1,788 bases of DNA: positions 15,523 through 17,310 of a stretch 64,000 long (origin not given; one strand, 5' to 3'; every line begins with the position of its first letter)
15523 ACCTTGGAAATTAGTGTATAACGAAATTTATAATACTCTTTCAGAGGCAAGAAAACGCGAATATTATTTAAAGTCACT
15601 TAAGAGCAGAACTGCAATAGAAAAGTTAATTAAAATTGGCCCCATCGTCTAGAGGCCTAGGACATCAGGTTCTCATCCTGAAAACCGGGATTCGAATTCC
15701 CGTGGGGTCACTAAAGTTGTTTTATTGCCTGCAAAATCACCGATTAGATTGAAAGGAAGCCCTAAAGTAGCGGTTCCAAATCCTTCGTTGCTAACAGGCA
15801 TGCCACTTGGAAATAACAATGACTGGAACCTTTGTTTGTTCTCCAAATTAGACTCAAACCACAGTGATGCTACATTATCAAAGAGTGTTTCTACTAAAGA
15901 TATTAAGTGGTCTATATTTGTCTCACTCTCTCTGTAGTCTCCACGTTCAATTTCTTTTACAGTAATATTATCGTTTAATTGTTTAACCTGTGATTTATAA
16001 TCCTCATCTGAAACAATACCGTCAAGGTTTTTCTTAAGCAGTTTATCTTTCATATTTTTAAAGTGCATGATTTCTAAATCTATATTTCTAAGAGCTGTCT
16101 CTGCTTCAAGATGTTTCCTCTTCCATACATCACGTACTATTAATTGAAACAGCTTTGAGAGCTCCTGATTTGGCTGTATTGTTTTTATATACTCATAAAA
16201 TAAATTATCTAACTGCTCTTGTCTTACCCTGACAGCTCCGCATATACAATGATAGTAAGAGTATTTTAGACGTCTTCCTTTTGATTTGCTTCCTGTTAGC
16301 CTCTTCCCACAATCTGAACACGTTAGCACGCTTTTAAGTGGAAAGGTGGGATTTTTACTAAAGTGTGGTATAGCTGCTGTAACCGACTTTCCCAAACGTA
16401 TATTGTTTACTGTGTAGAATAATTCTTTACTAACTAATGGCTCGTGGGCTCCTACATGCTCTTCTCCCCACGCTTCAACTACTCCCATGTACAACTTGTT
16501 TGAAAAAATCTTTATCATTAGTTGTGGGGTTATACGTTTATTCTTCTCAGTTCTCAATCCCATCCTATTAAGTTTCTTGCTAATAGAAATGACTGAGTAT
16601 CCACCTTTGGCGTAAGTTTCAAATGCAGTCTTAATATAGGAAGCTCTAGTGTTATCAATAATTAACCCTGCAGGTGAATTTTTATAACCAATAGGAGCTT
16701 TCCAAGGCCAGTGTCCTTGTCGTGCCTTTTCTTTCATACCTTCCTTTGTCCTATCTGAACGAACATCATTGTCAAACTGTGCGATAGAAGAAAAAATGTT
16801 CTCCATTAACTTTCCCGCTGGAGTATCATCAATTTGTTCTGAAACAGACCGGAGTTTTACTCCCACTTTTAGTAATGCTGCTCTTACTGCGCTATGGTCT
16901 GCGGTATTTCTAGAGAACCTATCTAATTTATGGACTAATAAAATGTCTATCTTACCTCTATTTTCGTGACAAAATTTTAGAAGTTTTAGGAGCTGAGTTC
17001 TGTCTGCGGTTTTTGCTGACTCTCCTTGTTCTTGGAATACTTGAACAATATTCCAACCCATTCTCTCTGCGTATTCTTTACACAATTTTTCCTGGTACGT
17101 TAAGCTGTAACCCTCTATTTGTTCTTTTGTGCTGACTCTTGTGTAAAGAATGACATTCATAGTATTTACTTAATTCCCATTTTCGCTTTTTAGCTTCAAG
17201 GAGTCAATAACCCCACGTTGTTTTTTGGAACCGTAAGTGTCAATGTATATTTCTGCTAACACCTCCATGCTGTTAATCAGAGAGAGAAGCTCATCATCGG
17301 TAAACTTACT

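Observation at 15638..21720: PICI-like integrative island at tRNA-Glu carrying a small terminase and abortive-infection-type cargo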

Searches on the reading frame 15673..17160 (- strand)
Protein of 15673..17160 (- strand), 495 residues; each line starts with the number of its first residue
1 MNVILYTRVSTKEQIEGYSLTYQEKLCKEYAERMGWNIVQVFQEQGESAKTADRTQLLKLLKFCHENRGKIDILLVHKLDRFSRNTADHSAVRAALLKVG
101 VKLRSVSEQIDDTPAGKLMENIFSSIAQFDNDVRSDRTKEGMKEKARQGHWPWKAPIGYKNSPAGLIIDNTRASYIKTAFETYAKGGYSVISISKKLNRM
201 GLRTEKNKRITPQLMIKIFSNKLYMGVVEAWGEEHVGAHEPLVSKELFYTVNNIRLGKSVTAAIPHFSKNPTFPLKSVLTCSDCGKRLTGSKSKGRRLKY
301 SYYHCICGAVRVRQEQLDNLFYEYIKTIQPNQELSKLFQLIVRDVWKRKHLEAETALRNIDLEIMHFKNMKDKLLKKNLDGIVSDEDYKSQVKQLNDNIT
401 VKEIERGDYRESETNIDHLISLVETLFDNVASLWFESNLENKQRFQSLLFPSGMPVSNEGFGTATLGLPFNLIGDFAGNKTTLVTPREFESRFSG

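Call 8: search_protein_families(library=pfam, proteins=[window:15673-17160:-], max_evalue=0.1)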
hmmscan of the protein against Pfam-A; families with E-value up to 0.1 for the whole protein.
window:15673-17160:- (495 aa): 4 families
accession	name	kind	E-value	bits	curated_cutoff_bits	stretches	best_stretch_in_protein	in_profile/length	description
PF00239.26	Resolvase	-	8.4e-38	130.2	23.3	1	3-151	1-145/145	Resolvase, N terminal domain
PF07508.19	Recombinase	-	1.8e-13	51.1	21.1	1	172-255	3-99/102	Recombinase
PF13408.12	Zn_ribbon_recom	-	4.9e-05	24.1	25.3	1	274-325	1-57/58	Recombinase zinc beta ribbon domain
PF08236.17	SRI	-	0.052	14.3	23.5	0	373-430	10-72/78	SRI (Set2 Rpb1 interacting) domain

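Call 9: search_protein_families(library=phrogs, proteins=[window:15673-17160:-], max_evalue=0.01)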
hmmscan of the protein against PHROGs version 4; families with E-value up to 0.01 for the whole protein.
window:15673-17160:- (495 aa): 2 families
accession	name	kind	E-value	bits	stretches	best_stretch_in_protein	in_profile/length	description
phrog_95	-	integration and excision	6.8e-92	310.1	1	1-445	88-545/651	integrase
phrog_125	-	DNA, RNA and nucleotide metabolism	1.3e-33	117.6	1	1-212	20-201/254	DNA invertase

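Call 10: search_protein_families(library=padloc, proteins=[window:15673-17160:-], max_evalue=0.01)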
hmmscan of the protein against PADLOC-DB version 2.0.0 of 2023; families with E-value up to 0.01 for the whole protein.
window:15673-17160:- (495 aa): 1 family
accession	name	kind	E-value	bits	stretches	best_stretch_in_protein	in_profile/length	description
PDLC03056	Specificity_I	-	0.0071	12.9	0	75-215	167-305/590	Type I specificity subunit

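Call 16: find_encoding_contigs(protein=window:15673-17160:-, flank=10000, max_places=10)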
Protein window:15673-17160:- (495 aa): no gene with exactly this product is on record in the collection.

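Call 54: find_homologous_proteins(query=window:15673-17160:-, max_evalue=1e-50)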
Query window:15673-17160:- (495 aa): 1280 proteins with E <= 1e-50 among 8000 candidates; the best 120 are listed.
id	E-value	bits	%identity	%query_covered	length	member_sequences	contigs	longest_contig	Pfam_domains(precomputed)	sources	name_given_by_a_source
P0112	0.0e+0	1123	100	100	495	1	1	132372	PF07508.20,PF00239.27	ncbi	-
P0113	2.4e-274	929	82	100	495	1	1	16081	PF07508.20,PF00239.27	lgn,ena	-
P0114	3.6e-237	806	69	99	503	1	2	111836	PF07508.20,PF00239.27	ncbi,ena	-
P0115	1.8e-229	781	67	100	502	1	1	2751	PF07508.20,PF00239.27,PF13408.13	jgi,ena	-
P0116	3.3e-228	776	65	100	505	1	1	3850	PF07508.20,PF00239.27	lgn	-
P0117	1.9e-211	721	60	100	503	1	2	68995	PF07508.20,PF00239.27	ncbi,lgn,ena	-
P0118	2.9e-211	721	62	98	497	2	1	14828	PF07508.20,PF00239.27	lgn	-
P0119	3.0e-180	618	56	99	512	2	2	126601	PF07508.20,PF00239.27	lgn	-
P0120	5.7e-180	617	55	99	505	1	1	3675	PF07508.20,PF00239.27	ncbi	-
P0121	6.7e-179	614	54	98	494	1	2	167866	PF07508.20,PF00239.27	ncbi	-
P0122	4.4e-177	608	54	99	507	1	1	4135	PF07508.20,PF00239.27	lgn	-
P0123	8.3e-177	607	54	99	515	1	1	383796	PF07508.20,PF00239.27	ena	-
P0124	6.6e-176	604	54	99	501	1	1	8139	PF07508.20,PF00239.27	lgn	-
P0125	8.2e-175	600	55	99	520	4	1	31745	PF07508.20,PF00239.27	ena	-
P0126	1.6e-174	599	54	99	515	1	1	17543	PF07508.20,PF00239.27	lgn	-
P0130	2.4e-172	592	54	98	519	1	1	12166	PF07508.20,PF00239.27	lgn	-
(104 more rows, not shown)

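Call 55: find_encoding_contigs(protein=P0113, flank=10000, max_places=3)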
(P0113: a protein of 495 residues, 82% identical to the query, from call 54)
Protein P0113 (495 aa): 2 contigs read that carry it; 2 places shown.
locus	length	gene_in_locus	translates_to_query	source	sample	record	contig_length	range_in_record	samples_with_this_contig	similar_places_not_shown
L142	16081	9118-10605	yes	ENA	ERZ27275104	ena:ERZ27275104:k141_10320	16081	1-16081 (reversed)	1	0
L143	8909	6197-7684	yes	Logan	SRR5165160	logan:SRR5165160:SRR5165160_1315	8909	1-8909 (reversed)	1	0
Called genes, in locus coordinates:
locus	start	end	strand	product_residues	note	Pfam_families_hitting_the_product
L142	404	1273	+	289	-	-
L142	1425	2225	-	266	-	-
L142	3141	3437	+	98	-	PF12844:HTH_19, PF13560:HTH_31, PF01381:HTH_3, PF22495:HTH_92 (weak)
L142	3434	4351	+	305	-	PF00078:RVT_1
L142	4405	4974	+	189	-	-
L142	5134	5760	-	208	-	PF02586:SRAP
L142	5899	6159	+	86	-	-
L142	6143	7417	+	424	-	PF00817:IMS, PF11799:IMS_C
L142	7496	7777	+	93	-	-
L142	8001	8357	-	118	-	-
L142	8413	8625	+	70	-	PF13560:HTH_31, PF12844:HTH_19, PF13443:HTH_26, PF01381:HTH_3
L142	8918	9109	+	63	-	-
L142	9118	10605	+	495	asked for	PF00239:Resolvase, PF07508:Recombinase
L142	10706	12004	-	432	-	PF27448:Rph_4th (weak), PF00391:PEP-utilizers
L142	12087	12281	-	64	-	-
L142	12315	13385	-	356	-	-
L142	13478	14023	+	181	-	PF07690:MFS_1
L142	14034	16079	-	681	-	?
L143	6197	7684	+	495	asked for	PF00239:Resolvase, PF07508:Recombinase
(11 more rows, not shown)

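Call 56: find_encoding_contigs(protein=P0114, flank=10000, max_places=3)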
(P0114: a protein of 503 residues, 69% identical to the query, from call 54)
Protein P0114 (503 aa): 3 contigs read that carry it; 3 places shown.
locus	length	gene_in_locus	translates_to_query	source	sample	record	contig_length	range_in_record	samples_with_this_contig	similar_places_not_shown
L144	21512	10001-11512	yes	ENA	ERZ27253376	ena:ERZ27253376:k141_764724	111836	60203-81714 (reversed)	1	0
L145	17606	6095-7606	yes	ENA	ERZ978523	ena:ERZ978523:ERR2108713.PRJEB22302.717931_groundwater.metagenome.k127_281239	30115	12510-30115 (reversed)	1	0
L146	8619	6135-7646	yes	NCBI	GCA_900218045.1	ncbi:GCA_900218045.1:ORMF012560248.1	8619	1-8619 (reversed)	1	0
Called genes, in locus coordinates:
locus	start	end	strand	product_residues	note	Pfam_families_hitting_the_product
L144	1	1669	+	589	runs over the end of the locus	PF00664:ABC_membrane, PF03193:RsgA_GTPase (weak), PF02463:SMC_N, PF00005:ABC_tran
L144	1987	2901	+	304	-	PF01073:3Beta_HSD (faint), PF01370:Epimerase, PF04321:RmlD_sub_bind, PF13460:NAD_binding_10 (weak), PF16363:GDP_Man_Dehyd, PF07993:NAD_binding_4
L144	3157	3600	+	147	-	PF00011:HSP20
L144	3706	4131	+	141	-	PF00583:Acetyltransf_1, PF13673:Acetyltransf_10, PF13508:Acetyltransf_7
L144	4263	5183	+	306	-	-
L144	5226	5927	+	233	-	PF26504:DUF8168_C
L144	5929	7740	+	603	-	-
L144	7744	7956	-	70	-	PF13560:HTH_31, PF12844:HTH_19, PF13443:HTH_26, PF01381:HTH_3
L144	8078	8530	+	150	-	-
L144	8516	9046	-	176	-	-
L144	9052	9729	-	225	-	-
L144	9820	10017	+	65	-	-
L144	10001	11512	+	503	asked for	PF00239:Resolvase, PF07508:Recombinase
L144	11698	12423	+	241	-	PF00535:Glycos_transf_2, PF10111:Glyco_tranf_2_2 (weak)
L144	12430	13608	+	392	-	PF26314:MptA_B_family, PF09594:GT87 (weak)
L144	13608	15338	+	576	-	PF13231:PMT_2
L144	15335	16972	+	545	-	PF10131:PTPS_related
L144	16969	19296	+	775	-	PF09586:YfhO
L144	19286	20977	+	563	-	PF02366:PMT, PF13231:PMT_2 (weak)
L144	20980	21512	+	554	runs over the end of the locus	PF13231:PMT_2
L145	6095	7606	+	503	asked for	PF00239:Resolvase, PF07508:Recombinase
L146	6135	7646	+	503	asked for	PF00239:Resolvase, PF07508:Recombinase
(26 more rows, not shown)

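Call 64: find_encoding_contigs(protein=P0130, flank=10000, max_places=3)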
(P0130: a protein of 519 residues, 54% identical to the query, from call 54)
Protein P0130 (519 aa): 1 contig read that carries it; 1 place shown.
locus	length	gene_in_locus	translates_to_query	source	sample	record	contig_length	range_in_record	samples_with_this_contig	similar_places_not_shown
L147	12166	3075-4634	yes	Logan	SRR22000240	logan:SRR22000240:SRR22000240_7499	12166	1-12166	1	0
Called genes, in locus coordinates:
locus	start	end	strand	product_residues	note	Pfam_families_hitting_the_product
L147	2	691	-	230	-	?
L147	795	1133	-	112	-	-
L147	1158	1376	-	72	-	-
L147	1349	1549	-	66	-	-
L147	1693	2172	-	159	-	-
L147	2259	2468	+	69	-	PF13560:HTH_31, PF12844:HTH_19, PF13443:HTH_26 (weak), PF01381:HTH_3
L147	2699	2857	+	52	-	-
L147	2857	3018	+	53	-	-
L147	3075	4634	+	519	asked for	PF00239:Resolvase, PF07508:Recombinase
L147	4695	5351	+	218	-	PF02586:SRAP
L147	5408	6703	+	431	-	PF00817:IMS, PF11799:IMS_C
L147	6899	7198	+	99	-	-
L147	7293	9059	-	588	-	PF00078:RVT_1 (weak)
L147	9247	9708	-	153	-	-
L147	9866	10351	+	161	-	-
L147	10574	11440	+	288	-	-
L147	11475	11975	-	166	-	-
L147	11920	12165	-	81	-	?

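Call 73: search_protein_families(library=ncbifam, proteins=[window:15673-17160:-], max_evalue=0.01)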
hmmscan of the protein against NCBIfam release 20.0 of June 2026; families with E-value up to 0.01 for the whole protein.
window:15673-17160:- (495 aa): 7 families
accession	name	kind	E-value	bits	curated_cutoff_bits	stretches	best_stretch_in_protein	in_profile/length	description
NF047343.1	SCCmet_CcrB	equivalog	2.5e-37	128.7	900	1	3-432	9-473/542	cassette chromosome recombinase CcrB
NF041201.1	recomb_XisF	equivalog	5.9e-25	88.1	375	1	5-307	3-327/465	fdxN element excision recombinase XisF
NF047347.1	SCCmet_CcrC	equivalog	8.6e-24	83.9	900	1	3-403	5-446/558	cassette chromosome recombinase CcrC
NF047344.1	SCCmet_CcrA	equivalog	2.2e-23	83.1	700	1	3-362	4-359/442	cassette chromosome recombinase CcrA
NF049883.1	resolv_YneB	equivalog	2.9e-15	56.3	175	1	2-154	1-151/211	YneB family resolvase-like protein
NF033518.0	transpos_IS607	equivalog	1.7e-10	40.8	110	1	2-130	55-175/187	IS607 family transposase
NF009949.0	PRK13413.1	equivalog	3.6e-07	30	272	1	3-151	2-144/203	master DNA invertase Mpi family serine-type recombinase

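Call 98: search_protein_families(library=padloc, proteins=[L142:3141-3437:+, L142:3434-4351:+, L142:4405-4974:+, L144:4263-5183:+, L144:5226-5927:+, L144:5929-7740:+], max_evalue=0.001)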
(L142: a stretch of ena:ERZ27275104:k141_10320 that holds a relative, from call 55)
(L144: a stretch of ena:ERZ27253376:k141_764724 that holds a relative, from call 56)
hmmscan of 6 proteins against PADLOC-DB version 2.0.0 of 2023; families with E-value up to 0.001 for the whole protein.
L142:3141-3437:+ (98 aa): 18 families
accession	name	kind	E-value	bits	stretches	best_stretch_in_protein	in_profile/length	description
PDLC02926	HTH_VI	-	3.7e-16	57.2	1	3-88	2-88/92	-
PDLC03947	RmrA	-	3.4e-08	30.7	1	6-60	15-69/383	-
PDLC03951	RmrA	-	3.9e-08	30.7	1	8-63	14-69/400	-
PDLC03954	RmrA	-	9.7e-08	29.3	1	5-61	13-69/380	-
PDLC03665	Control_protein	-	2.9e-07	28.7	1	3-56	9-63/77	control protein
PDLC03952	RmrA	-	3.9e-07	27.2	1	10-61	30-81/395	-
PDLC03953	RmrA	-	1.7e-06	25.5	1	4-67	7-70/373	-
PDLC03949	RmrA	-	6.1e-06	23.3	1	5-61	5-61/363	-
PDLC04142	capH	-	7.5e-06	25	1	5-66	9-67/103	capH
PDLC03944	RmrA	-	1.3e-05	22.4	1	7-60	11-64/384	-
PDLC03955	RmrA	-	1.5e-05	22.4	1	7-62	25-80/371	-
PDLC03945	RmrA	-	3.5e-05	21.2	1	3-61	3-61/394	-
PDLC03948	RmrA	-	4.5e-05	20.5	1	11-59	17-65/397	-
PDLC03943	RmrA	-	4.9e-05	20.6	1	6-63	6-63/370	-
PDLC03956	RmrA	-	0.00028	18.1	1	11-60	18-67/399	-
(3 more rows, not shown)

L142:3434-4351:+ (305 aa): 44 families (the best 25 are shown)
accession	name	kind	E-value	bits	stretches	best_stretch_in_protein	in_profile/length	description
PDLC02952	RT_VI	-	1.8e-66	222.3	1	13-285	4-275/279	-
PDLC02941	RT_II-A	-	2.7e-56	189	1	10-300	8-300/309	-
PDLC02946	RT_III-A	-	5.1e-54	181.6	1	15-257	34-277/330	-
PDLC02942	RT_III-A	-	2.1e-53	179.6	1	14-284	41-323/341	-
PDLC02943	RT_III-A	-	4e-47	158.7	1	12-259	19-268/322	-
PDLC03739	RT_Ec107-like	-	4.5e-47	158.9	1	51-250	46-246/307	retron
PDLC02955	RT_X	-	1.9e-44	150.1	1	24-248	6-231/272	-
PDLC02945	RT_III-A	-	3.1e-44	149.5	2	15-150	40-175/362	-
PDLC02959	RT-Protease_XI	-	3.9e-42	142.8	1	11-262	4-269/510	single gene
PDLC02960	RT-Protease_XI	-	4.8e-42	142.6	1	12-258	3-262/506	single gene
PDLC02956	RT_XIII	-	3.2e-41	139.9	1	52-300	155-427/469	-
PDLC02962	RT-TIR_XII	-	1.5e-39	134.2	1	11-269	10-281/478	single gene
PDLC02961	RT-TIR_XII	-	1.1e-38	131.4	1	43-266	44-280/475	single gene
PDLC02940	RT_II-A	-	1.5e-38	130.7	1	16-268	185-439/477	-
PDLC03740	RT_outgroup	-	3.6e-38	129.9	2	43-148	124-228/407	retron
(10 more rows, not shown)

L142:4405-4974:+ (189 aa): 0 families

L144:4263-5183:+ (306 aa): 0 families

L144:5226-5927:+ (233 aa): 0 families

L144:5929-7740:+ (603 aa): 0 families

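Call 115: search_protein_representatives(protein=window:15673-17160:-)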
Query: 495 residues. Proteins with E-value up to 0.001 (for the whole library): 54153; up to 1e-10: 20712; up to 1e-30: 2498. The best 150 are listed.
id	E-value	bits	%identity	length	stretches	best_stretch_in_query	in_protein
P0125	2.6e-175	600.3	55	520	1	1-490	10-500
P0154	1.0e-126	440.1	54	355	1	1-345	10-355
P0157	3.3e-121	421.9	42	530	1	1-490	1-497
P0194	1.8e-103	363.5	38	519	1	3-487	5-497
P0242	7.0e-99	348.3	37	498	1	1-487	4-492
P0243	1.1e-97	344.4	39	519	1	2-487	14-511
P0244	5.1e-97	342.2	36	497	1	1-491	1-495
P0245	3.0e-96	339.6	38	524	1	3-484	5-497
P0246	1.6e-95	337.3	38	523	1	1-476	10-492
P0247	1.6e-95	337.2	37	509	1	3-486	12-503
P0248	4.2e-95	335.8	38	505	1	3-494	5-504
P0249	1.1e-94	334.5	37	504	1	3-490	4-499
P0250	3.8e-94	332.7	39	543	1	3-471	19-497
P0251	6.6e-94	331.9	36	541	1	2-488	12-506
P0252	7.6e-94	331.7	36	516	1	2-488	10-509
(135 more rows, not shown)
